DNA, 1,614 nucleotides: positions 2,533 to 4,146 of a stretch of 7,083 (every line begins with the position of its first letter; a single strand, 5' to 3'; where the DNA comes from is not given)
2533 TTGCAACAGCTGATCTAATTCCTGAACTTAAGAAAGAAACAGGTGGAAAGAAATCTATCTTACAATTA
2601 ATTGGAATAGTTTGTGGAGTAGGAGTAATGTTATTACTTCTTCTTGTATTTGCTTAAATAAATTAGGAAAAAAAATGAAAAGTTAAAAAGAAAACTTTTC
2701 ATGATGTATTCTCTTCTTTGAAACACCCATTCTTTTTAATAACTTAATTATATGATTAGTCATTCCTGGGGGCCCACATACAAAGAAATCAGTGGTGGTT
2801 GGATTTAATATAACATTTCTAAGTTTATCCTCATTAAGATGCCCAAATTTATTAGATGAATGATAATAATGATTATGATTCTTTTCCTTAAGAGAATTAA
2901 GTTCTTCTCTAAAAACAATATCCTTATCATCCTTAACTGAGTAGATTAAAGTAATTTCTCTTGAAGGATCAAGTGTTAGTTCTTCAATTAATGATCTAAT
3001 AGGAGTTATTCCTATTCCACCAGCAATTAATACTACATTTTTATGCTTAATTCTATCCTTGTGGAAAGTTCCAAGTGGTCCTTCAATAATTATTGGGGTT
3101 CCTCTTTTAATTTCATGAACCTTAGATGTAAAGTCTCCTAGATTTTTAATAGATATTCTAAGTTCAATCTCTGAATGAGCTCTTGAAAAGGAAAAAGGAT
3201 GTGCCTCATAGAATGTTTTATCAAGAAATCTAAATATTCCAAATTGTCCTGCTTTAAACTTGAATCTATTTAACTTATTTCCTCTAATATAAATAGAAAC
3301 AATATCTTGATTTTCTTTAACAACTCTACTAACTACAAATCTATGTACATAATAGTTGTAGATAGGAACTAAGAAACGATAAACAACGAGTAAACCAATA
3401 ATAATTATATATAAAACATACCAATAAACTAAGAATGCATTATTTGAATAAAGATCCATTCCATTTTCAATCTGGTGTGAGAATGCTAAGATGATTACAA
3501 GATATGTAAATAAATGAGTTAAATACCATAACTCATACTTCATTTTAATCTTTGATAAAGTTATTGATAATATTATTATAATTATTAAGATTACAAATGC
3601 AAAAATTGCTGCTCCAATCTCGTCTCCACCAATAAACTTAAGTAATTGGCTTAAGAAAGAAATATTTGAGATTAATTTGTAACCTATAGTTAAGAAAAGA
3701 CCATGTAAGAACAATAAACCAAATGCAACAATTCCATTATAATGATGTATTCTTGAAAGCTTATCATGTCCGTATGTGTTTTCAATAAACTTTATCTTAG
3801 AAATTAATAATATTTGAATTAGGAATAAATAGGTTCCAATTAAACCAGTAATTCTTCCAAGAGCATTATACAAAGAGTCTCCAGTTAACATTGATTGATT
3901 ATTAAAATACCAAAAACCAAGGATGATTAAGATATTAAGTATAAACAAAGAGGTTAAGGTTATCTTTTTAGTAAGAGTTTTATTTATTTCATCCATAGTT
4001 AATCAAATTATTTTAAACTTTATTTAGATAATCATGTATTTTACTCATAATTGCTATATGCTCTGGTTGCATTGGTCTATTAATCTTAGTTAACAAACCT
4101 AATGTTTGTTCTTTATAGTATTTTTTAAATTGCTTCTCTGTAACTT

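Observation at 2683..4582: Mesh1-like HD hydrolase apparently co-transcribed with the NOX flavocytochrome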

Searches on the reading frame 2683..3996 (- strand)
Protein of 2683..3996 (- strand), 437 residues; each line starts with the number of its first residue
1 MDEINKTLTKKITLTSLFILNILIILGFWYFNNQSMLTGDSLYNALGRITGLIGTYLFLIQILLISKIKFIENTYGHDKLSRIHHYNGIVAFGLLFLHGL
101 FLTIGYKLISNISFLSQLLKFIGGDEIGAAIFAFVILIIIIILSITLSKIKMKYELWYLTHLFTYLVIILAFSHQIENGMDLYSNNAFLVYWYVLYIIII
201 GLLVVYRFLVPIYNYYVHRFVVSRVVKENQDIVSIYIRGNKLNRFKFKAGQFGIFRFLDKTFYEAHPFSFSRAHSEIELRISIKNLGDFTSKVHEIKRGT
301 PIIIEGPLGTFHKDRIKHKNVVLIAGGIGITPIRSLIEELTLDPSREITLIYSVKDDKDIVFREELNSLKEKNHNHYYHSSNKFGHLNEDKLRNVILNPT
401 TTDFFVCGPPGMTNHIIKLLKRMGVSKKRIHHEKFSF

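Call 3: search_protein_families(library=pfam, proteins=[window:2683-3996:-], max_evalue=0.01)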
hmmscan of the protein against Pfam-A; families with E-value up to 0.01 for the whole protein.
window:2683-3996:- (437 aa): 6 families
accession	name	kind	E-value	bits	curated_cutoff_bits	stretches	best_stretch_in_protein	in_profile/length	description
PF00175.26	NAD_binding_1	-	3.7e-15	57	22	1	323-416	1-107/109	Oxidoreductase NAD-binding domain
PF01794.25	Ferric_reduct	-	5.2e-14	52.8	28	1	50-171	1-120/121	Ferric reductase like transmembrane component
PF08030.17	NAD_binding_6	-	2.3e-09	37.9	22.2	1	318-378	1-73/156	Ferric reductase NAD binding domain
PF08022.18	FAD_binding_8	-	3.7e-09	37.1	22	1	228-295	12-80/109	FAD-binding domain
PF22290.1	DmmA-like_N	-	7.3e-05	23.7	33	1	319-430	19-124/124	Dimethylamine monooxygenase subunit DmmA-like, N-terminal domain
PF00970.30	FAD_binding_6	-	0.0083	16.9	21.1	0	245-311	28-97/99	Oxidoreductase FAD-binding domain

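Call 4: search_protein_families(library=ncbifam, proteins=[window:2683-3996:-], max_evalue=0.01)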
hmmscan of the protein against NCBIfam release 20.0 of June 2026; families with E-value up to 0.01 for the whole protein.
window:2683-3996:- (437 aa): 25 families
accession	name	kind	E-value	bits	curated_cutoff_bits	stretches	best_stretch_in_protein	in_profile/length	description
NF009805.0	PRK13289.1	equivalog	6.7e-29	101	432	1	218-435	155-392/399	NO-inducible flavohemoprotein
NF040810.1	BenC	equivalog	5.3e-26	91.6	430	1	221-436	108-331/333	benzoate 1,2-dioxygenase electron transfer component BenC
NF000796.0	PRK00054.1-1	equivalog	1.5e-24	86.7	224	1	221-425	7-194/254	dihydroorotate dehydrogenase electron transfer subunit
TIGR02160.1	PA_CoA_Oxy5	hypoth_equivalog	1e-22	80.4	420.8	1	218-436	2-242/352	1,2-phenylacetyl-CoA epoxidase subunit PaaE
NF006220.0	PRK08345.1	subfamily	1.8e-21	76.7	395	1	228-431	23-247/294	cytochrome-c3 hydrogenase subunit gamma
NF007964.0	PRK10684.1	equivalog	2e-18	66.4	383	1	217-436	9-238/333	NADH oxidoreductase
TIGR01941.1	nqrF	equivalog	2.2e-18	66.3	295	1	286-435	239-403/405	NADH:ubiquinone reductase (Na(+)-transporting) subunit F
NF040830.1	sulfhyd_ShyC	equivalog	5.5e-18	65.1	600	1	230-370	21-161/288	NAD(P)-dependent hydrogenase/sulfhydrogenase 2 subunit gamma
TIGR02911.1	sulfite_red_B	equivalog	1.3e-16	60.5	288.6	1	263-430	44-219/261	anaerobic sulfite reductase subunit AsrB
NF058606.1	GlBtMonoRdsGbcB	equivalog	1.4e-16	60.3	500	1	218-435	14-247/362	glycine betaine monooxygenase reductase subunit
NF008822.0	PRK11872.1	equivalog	1.9e-16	60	402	1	225-436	116-336/341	anthranilate 1,2-dioxygenase electron transfer component AntC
NF045803.1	MethMoxFADbindMmoC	equivalog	3e-15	55.9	500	1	242-435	135-340/343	aromatic/alkene monooxygenase hydroxylase FAD-binding subunit MmoC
NF004862.0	PRK06222.1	subfamily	4.2e-15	56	220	1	230-426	12-206/281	sulfide/dihydroorotate dehydrogenase-like FAD/NAD-binding protein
NF005963.0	PRK08051.1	equivalog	2.7e-14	53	230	1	224-436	10-231/233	NAD(P)H-flavin reductase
NF000798.0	PRK00054.1-3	equivalog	5e-14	52.5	219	1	225-423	9-197/244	dihydroorotate dehydrogenase electron transfer subunit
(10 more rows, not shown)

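Call 10: find_homologous_proteins(query=window:2686-3996:-)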
Query window:2686-3996:- (437 aa): 1688 proteins with E <= 0.001 among 8000 candidates; the best 120 are listed.
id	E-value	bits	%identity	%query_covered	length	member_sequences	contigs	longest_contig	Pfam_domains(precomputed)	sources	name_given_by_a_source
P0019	1.7e-283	958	100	100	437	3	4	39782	PF01794.26,PF08022.19,PF00175.27,PF08030.18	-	-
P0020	1.6e-237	807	81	100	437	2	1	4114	PF01794.26,PF08022.19,PF00175.27,PF08030.18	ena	-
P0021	1.1e-209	715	73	100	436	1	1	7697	PF01794.26,PF08022.19,PF00175.27,PF08030.18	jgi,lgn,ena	-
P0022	5.2e-208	709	75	99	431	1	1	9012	PF01794.26,PF08022.19,PF00175.27,PF08030.18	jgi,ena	-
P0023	3.9e-206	703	75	94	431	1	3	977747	PF01794.26,PF08022.19,PF00175.27,PF08030.18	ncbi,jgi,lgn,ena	-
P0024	6.8e-203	692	72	100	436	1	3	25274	PF01794.26,PF08022.19,PF00175.27,PF08030.18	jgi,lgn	-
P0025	2.3e-137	477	54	94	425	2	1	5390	PF01794.26,PF08022.19,PF00175.27,PF08030.18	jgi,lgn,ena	-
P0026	3.2e-122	427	50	90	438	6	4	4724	PF01794.26,PF08022.19,PF00175.27,PF08030.18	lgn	-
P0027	3.5e-111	390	45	98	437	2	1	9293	PF01794.26,PF08022.19,PF00175.27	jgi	-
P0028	1.9e-110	388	44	98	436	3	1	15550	PF01794.26,PF08022.19,PF00175.27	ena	-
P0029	4.1e-109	383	44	98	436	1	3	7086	PF01794.26,PF08022.19,PF00175.27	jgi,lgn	-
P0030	1.8e-107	378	43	98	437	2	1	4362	PF01794.26,PF08022.19,PF00175.27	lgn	-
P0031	2.6e-106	374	44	98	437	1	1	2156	PF01794.26,PF08022.19,PF00175.27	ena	-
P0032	1.0e-105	372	44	98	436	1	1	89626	PF01794.26,PF08022.19,PF00175.27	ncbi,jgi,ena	ncbi:MAG: ferredoxin reductase family protein [Patescibacteria group bacterium]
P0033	2.5e-105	371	43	97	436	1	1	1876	PF01794.26,PF08022.19,PF00175.27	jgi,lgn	-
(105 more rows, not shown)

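Call 11: find_encoding_contigs(protein=P0019, flank=10000, max_places=4)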
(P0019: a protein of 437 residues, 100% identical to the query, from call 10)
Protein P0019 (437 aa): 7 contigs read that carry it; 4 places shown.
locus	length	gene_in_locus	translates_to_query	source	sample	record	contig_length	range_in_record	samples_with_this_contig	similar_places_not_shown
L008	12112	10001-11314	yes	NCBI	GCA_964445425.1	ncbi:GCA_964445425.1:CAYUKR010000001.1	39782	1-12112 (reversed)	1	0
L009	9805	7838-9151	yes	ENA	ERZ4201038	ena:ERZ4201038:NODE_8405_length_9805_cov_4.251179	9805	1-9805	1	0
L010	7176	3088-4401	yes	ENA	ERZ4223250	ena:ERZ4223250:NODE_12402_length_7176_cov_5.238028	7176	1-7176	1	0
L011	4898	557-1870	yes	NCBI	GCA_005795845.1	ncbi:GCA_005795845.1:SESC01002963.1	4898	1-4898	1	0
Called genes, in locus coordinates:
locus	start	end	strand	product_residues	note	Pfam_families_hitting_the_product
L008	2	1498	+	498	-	PF01336:tRNA_anti-codon, PF00152:tRNA-synt_2, PF01409:tRNA-synt_2d (faint)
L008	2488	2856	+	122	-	PF00588:SpoU_methylase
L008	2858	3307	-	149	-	-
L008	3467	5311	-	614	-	PF13230:GATase_4 (weak), PF13522:GATase_6, PF13537:GATase_7, PF01380:SIS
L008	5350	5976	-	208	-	PF02517:Rce1-like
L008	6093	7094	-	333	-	PF13098:Thioredoxin_2 (faint)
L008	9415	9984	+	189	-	PF13328:HD_4, PF01966:HD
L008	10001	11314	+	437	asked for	PF01794:Ferric_reduct, PF08022:FAD_binding_8, PF00175:NAD_binding_1, PF08030:NAD_binding_6 (weak)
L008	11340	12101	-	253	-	PF02535:Zip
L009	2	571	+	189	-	?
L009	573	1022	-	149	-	-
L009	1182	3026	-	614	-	PF13230:GATase_4 (weak), PF13522:GATase_6, PF13537:GATase_7, PF01380:SIS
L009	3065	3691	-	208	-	PF02517:Rce1-like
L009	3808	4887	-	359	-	PF13098:Thioredoxin_2 (faint)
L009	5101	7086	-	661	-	-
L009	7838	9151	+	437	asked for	PF01794:Ferric_reduct, PF08022:FAD_binding_8, PF00175:NAD_binding_1, PF08030:NAD_binding_6 (weak)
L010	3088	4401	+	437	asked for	PF01794:Ferric_reduct, PF08022:FAD_binding_8, PF00175:NAD_binding_1, PF08030:NAD_binding_6 (weak)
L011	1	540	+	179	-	?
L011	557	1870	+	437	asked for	PF01794:Ferric_reduct, PF08022:FAD_binding_8, PF00175:NAD_binding_1, PF08030:NAD_binding_6 (weak)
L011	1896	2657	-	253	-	PF02535:Zip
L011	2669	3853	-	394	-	PF00278:Orn_DAP_Arg_deC, PF02784:Orn_Arg_deC_N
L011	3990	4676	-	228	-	PF02457:DAC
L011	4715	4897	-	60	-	?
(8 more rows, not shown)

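Call 12: find_encoding_contigs(protein=P0025, flank=5000, max_places=3)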
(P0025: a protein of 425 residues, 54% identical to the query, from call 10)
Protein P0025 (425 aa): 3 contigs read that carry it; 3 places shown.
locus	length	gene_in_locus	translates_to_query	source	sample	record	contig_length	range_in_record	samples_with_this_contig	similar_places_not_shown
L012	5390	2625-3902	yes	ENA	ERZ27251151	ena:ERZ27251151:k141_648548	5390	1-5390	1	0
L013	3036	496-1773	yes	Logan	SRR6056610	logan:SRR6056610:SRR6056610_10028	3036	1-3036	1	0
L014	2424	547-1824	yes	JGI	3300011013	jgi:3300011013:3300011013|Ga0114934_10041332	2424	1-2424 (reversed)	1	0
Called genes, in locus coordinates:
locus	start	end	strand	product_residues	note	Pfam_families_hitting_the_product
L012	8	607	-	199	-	-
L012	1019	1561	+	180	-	PF01866:Diphthamide_syn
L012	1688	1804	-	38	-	PF22277:EncFtn-like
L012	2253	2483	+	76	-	-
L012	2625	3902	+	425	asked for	PF01794:Ferric_reduct, PF08022:FAD_binding_8 (weak), PF00175:NAD_binding_1 (weak), PF08030:NAD_binding_6 (faint)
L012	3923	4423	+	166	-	PF00173:Cyt-b5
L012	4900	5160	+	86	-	-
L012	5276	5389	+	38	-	?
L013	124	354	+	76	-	-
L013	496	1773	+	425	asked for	PF01794:Ferric_reduct, PF08022:FAD_binding_8 (weak), PF00175:NAD_binding_1 (weak), PF08030:NAD_binding_6 (faint)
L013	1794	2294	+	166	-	PF00173:Cyt-b5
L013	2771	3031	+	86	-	-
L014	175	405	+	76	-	-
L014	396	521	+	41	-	-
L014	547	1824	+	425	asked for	PF01794:Ferric_reduct, PF08022:FAD_binding_8 (weak), PF00175:NAD_binding_1 (weak), PF08030:NAD_binding_6 (faint)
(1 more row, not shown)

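Call 19: search_protein_families(library=ncbifam, proteins=[L008:2-1498:+, L008:3467-5311:-, L011:3990-4676:-], max_evalue=0.00001)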
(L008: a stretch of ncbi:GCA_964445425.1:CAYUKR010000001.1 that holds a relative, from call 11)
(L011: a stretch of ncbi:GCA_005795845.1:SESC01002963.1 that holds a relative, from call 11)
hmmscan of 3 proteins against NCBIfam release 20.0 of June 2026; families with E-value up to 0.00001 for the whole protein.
L008:2-1498:+ (498 aa): 18 families
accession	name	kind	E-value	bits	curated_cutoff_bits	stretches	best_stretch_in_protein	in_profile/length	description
NF001756.1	PRK00484.1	subfamily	8.2e-179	595.3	468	1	7-487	3-488/488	lysine--tRNA ligase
TIGR00499.1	lysS_bact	equivalog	6.8e-152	506.6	427.6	1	4-487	2-495/496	lysine--tRNA ligase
NF002821.0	PRK02983.1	equivalog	7.9e-134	448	742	1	3-487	617-1101/1102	bifunctional lysylphosphatidylglycerol synthetase/lysine--tRNA ligase LysX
NF009101.0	PRK12445.1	subfamily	2.5e-119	399.1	1026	1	21-486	31-503/505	lysine--tRNA ligase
TIGR00462.1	genX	equivalog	7.1e-65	219.4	286.9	1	173-481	3-304/304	EF-P lysine aminoacylase EpmA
NF006828.0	PRK09350.1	equivalog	3.1e-59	200.9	264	1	170-483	15-322/325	elongation factor P--(R)-beta-lysine ligase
TIGR00459.1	aspS_bact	equivalog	1.5e-49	168.9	373.85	2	65-341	28-299/586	aspartate--tRNA ligase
NF001750.0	PRK00476.1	equivalog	1.9e-49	168.5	443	2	62-338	27-301/590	aspartate--tRNA ligase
TIGR00458.1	aspS_nondisc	equivalog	3.8e-46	157.9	368.4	1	53-483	12-421/428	aspartate--tRNA(Asn) ligase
NF003483.0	PRK05159.1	equivalog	5.7e-41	140.8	353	1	52-482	16-430/438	aspartate--tRNA(Asn) ligase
NF003037.0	PRK03932.1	equivalog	1.4e-31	109.9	414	1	51-484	14-445/451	asparagine--tRNA ligase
TIGR00457.1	asnS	equivalog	1.8e-31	109.5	342.6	1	50-485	13-450/455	asparagine--tRNA ligase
NF009460.0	PRK12820.1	equivalog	2.7e-27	95.2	1379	1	151-298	154-296/723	bifunctional aspartyl-tRNA synthetase/aspartyl/glutamyl-tRNA amidotransferase subunit C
NF005054.0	PRK06462.1-4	equivalog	4.5e-15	55.5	309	1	162-333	16-199/318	asparagine synthetase A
NF005052.0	PRK06462.1-1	equivalog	1.8e-11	43.7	368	1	161-482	39-344/353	asparagine synthetase A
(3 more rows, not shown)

L008:3467-5311:- (614 aa): 24 families
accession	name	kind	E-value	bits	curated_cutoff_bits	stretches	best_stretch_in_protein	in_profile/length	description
NF001484.0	PRK00331.1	subfamily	7.7e-250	830.4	381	1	1-614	1-601/601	isomerizing glutamine--fructose-6-phosphate transaminase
TIGR01135.1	glmS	equivalog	4.8e-243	808.1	418.05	1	2-614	1-607/607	glutamine--fructose-6-phosphate transaminase (isomerizing)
NF046059.1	NagB_SO3506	equivalog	7.5e-45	153.7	430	1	255-609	4-325/330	glucosamine-6-phosphate deaminase NagB-II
NF041128.1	glucosaP_deam_GlmD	equivalog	5.2e-33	114.6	580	1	300-611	33-321/323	glucosamine-6-phosphate deaminase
TIGR01134.1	purF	equivalog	5.4e-31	108.4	350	1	2-220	1-222/432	amidophosphoribosyltransferase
TIGR01536.1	asn_synth_AEB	equivalog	4.3e-13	49.1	267.1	1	2-219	1-188/517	asparagine synthase (glutamine-hydrolyzing)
TIGR03104.1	trio_amidotrans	equivalog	5.5e-13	48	570.1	1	67-198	43-166/589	N-acetylglutaminylglutamine amidotransferase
NF008481.0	PRK11382.1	equivalog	1.8e-12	47.1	430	1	296-554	42-293/340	fructoselysine 6-phosphate deglycase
NF040776.2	AlsR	equivalog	3e-12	46.1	400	1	344-427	175-259/279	transcriptional repressor AlsR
NF006949.0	PRK09431.1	equivalog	1.6e-11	43.5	499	1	64-208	41-176/554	asparagine synthase B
NF041755.1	RuMP_HxlAB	equivalog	3.8e-10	39.3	500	1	293-390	241-333/391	bifunctional 3-hexulose-6-phosphate synthase/6-phospho-3-hexuloisomerase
NF008458.0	PRK11337.1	equivalog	1.2e-09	37.6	378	0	343-394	186-237/293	MurR/RpiR family transcriptional regulator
TIGR03127.2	RuMP_HxlB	equivalog_domain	4.5e-09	36.4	160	0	295-398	27-125/178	6-phospho-3-hexuloisomerase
TIGR02815.1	agaS_fam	subfamily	8.1e-09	34.9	529.2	1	257-605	7-355/372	putative sugar isomerase, AgaS family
TIGR00274.1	TIGR00274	equivalog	1.7e-08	33.9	302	1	343-421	124-204/291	N-acetylmuramic acid 6-phosphate etherase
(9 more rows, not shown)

L011:3990-4676:- (228 aa): 4 families
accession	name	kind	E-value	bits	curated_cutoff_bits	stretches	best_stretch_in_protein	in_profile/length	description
NF041371.1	Diadnylcyc_Halo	equivalog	1e-13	51.3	430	1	44-138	171-269/270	diadenylate cyclase DacZ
TIGR00159.1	TIGR00159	equivalog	1.2e-10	41.1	188.8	1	2-141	107-244/254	diadenylate cyclase CdaA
NF038328.1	c-di-AMP_CdaS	exception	1.3e-06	28.1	225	1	9-131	67-188/191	sporulation-specific diadenylate cyclase CdaS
NF038327.1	c-di-AMP_CdaM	exception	3.6e-06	26.7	225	0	67-135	109-178/196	diadenylate cyclase CdaM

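Call 22: find_encoding_contigs(protein=P0026, flank=5000, max_places=4)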
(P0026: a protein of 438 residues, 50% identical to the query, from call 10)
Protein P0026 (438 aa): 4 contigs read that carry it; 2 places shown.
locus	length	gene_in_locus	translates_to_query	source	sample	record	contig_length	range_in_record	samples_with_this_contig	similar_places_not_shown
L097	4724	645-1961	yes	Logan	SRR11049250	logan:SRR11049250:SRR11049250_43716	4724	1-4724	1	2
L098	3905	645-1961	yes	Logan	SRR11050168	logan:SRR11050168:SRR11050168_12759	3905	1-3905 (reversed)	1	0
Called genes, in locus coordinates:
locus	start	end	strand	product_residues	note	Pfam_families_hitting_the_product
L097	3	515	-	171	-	?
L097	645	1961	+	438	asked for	PF01794:Ferric_reduct, PF08022:FAD_binding_8, PF08030:NAD_binding_6, PF00175:NAD_binding_1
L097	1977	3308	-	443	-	PF00270:DEAD, PF04851:ResIII, PF00271:Helicase_C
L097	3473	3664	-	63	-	-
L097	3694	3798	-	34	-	-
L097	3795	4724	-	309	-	?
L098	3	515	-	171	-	?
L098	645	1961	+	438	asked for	PF01794:Ferric_reduct, PF08022:FAD_binding_8, PF08030:NAD_binding_6, PF00175:NAD_binding_1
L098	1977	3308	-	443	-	PF00270:DEAD, PF04851:ResIII, PF00271:Helicase_C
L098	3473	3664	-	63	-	-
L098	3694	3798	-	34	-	-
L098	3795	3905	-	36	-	?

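Call 24: search_solved_structures(query=window:2686-3996:-, max_evalue=0.001, show_alignments=2)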
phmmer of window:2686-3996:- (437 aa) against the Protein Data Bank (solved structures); distinct sequences matched with E-value up to 0.001: 69 (the best 60 are shown).
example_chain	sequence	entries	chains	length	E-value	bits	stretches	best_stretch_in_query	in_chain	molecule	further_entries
8qt6_A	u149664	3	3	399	4.1e-22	81.9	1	80-436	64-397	FAD-binding FR-type domain-containing protein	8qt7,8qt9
8qta_A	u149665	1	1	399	5.2e-22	81.6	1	78-429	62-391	FAD-binding FR-type domain-containing protein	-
8qq7_A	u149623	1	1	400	8.7e-22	80.8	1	78-429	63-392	FAD-binding FR-type domain-containing protein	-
8qq5_A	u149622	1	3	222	1.8e-18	69.9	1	229-436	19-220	Oxidoreductase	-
8qq1_C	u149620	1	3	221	2.5e-18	69.4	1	229-430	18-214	Oxidoreductase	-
4eh1_A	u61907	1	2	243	2.7e-15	59.4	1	261-435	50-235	Flavohemoprotein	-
7qty_A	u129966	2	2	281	9.4e-12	47.8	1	287-431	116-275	Na(+)-translocating NADH-quinone reductase subunit F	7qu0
7qu3_A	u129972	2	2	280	2.6e-11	46.3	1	287-433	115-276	Na(+)-translocating NADH-quinone reductase subunit F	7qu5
7rom_A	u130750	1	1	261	3.1e-11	46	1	277-419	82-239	NADH-cytochrome b5 reductase 1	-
1tvc_A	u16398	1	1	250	1.1e-10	44.3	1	245-435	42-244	METHANE MONOOXYGENASE COMPONENT C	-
4u9u_A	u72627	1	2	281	3e-10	42.8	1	287-432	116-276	Na(+)-translocating NADH-quinone reductase subunit F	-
8ad4_A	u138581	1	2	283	3e-10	42.8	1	287-432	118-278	Na(+)-translocating NADH-quinone reductase subunit F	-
4uaj_A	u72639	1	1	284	3.1e-10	42.8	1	287-432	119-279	Na(+)-translocating NADH-quinone reductase subunit F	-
6wxr_A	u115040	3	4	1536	4.7e-10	42.2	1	155-344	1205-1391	Dual oxidase 1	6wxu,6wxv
8ad3_A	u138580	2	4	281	5.2e-10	42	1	287-430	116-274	Na(+)-translocating NADH-quinone reductase subunit F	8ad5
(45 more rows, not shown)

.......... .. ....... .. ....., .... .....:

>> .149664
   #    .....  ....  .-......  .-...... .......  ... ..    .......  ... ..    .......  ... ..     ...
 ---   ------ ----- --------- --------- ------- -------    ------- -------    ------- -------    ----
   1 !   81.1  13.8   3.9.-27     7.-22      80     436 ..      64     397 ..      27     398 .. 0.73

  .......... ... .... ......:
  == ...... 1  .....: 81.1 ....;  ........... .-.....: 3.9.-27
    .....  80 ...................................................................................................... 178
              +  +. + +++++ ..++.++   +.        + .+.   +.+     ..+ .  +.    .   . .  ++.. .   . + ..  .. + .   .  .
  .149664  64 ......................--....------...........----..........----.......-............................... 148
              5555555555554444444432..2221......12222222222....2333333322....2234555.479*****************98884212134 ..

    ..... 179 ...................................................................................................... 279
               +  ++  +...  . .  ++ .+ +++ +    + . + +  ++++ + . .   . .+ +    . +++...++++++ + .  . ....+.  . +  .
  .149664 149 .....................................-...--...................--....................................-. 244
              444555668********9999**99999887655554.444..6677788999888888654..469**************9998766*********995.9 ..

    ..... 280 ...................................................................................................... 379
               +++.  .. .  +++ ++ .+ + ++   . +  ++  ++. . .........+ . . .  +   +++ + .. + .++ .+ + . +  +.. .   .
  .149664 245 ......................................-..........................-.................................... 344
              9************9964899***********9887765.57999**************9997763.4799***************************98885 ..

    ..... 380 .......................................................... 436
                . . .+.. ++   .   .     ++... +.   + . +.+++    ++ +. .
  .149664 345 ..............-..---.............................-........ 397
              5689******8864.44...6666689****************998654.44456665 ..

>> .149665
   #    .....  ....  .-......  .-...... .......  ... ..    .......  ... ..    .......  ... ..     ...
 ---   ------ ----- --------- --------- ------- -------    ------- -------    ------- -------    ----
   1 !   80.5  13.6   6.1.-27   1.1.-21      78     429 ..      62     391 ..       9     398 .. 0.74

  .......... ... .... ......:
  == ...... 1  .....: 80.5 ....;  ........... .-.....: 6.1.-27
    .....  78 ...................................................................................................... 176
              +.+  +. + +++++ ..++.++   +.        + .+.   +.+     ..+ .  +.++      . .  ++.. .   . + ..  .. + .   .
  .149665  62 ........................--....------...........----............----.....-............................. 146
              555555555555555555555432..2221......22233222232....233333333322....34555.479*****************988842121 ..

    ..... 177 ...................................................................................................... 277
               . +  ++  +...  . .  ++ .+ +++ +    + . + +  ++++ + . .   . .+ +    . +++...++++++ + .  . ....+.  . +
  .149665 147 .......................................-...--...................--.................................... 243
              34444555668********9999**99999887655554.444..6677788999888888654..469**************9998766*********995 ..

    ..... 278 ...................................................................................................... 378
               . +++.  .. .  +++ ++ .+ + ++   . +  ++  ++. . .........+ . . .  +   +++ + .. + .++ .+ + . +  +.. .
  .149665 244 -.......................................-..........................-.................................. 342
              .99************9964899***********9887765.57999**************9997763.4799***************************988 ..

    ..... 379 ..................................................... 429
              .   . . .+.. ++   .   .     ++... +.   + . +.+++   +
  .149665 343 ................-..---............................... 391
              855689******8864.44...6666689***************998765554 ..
